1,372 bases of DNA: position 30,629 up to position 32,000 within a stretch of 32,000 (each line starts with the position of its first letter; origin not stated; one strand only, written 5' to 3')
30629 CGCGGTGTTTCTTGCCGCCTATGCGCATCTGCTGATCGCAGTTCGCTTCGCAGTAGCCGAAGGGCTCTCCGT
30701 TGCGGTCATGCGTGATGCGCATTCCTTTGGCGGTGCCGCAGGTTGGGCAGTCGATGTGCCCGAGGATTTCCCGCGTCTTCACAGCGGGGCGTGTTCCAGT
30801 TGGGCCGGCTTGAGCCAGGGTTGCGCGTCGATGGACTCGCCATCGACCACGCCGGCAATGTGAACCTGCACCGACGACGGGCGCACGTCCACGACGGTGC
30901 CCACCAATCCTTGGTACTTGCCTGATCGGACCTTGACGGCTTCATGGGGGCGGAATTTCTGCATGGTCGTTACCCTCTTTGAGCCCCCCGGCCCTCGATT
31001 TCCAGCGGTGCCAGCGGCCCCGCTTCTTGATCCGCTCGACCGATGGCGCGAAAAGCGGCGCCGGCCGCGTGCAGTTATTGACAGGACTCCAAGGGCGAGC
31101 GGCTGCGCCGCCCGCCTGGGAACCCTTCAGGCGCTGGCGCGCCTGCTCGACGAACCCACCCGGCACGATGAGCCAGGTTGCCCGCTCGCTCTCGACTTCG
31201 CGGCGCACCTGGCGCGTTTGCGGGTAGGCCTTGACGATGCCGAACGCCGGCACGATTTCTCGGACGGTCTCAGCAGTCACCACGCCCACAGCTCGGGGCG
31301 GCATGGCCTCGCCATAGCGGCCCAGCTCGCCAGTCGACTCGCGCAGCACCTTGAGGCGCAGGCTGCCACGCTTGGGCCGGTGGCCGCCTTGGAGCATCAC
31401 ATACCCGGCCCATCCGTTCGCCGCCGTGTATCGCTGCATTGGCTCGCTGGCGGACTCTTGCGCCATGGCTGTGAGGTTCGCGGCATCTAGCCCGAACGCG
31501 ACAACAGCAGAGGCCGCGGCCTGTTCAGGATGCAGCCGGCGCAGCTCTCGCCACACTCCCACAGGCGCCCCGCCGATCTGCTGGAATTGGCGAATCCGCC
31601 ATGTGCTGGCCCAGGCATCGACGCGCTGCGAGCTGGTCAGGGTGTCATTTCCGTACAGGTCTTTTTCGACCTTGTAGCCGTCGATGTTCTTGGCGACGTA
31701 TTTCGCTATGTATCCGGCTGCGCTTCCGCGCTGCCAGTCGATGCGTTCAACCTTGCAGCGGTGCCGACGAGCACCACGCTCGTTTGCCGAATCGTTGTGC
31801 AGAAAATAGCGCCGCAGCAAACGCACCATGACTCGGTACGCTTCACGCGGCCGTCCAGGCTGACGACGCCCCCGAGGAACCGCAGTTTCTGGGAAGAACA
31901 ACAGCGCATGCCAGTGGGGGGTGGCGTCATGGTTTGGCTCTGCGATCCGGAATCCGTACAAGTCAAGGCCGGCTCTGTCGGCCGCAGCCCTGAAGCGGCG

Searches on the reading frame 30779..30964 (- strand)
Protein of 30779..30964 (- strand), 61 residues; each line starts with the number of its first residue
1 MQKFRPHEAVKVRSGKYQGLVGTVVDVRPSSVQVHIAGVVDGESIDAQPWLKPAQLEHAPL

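Call 62: find_encoding_contigs(protein=window:30779-30964:-, flank=10000, max_places=2)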
Protein window:30779-30964:- (61 aa): 1 contig read that carries it; 1 place shown.
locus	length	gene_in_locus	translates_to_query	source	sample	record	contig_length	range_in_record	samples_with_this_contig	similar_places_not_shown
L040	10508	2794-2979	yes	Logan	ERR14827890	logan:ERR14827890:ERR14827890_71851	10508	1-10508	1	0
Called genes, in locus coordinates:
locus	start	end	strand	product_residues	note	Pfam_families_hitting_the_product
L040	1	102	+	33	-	?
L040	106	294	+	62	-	-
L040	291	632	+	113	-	-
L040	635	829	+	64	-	-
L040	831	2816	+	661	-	PF05840:Phage_GPA, PF23343:REP_ORF2-G2P (faint)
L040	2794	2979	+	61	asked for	PF00467:KOW (faint), PF23290:KOW5_SPT5 (weak)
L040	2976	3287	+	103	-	-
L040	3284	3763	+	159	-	-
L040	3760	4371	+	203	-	-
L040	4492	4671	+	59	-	-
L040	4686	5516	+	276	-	PF18628:P2_N, PF25513:P2_C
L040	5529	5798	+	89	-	-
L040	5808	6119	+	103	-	-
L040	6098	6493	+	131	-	-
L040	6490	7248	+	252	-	-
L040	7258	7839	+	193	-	-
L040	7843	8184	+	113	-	-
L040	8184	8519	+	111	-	-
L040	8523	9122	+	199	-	PF01464:SLT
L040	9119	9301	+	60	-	-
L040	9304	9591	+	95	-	-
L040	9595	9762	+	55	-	-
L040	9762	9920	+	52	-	-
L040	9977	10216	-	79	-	-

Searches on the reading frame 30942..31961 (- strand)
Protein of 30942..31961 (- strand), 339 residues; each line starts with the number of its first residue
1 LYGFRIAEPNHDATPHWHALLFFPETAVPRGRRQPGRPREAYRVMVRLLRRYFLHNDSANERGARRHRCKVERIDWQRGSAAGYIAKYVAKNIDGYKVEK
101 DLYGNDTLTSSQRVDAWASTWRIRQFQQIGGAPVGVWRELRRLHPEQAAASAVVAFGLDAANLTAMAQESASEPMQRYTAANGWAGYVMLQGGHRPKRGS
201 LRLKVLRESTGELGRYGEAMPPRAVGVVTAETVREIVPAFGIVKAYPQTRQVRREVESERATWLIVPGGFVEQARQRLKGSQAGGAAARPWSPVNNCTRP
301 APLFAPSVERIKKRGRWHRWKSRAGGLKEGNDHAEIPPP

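Call 29: search_protein_families(library=phrogs, proteins=[window:30942-31961:-], max_evalue=0.001)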
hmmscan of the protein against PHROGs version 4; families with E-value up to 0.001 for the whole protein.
window:30942-31961:- (339 aa): 3 families
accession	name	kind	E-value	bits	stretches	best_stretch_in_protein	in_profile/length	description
phrog_91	-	DNA, RNA and nucleotide metabolism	8.1e-77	260.5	1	1-301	396-648/852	nicking at origin of replication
phrog_6857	-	unknown function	9.3e-61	207.2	1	1-301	350-612/855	-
phrog_28319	-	unknown function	3.7e-32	112.7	1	1-162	16-162/342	-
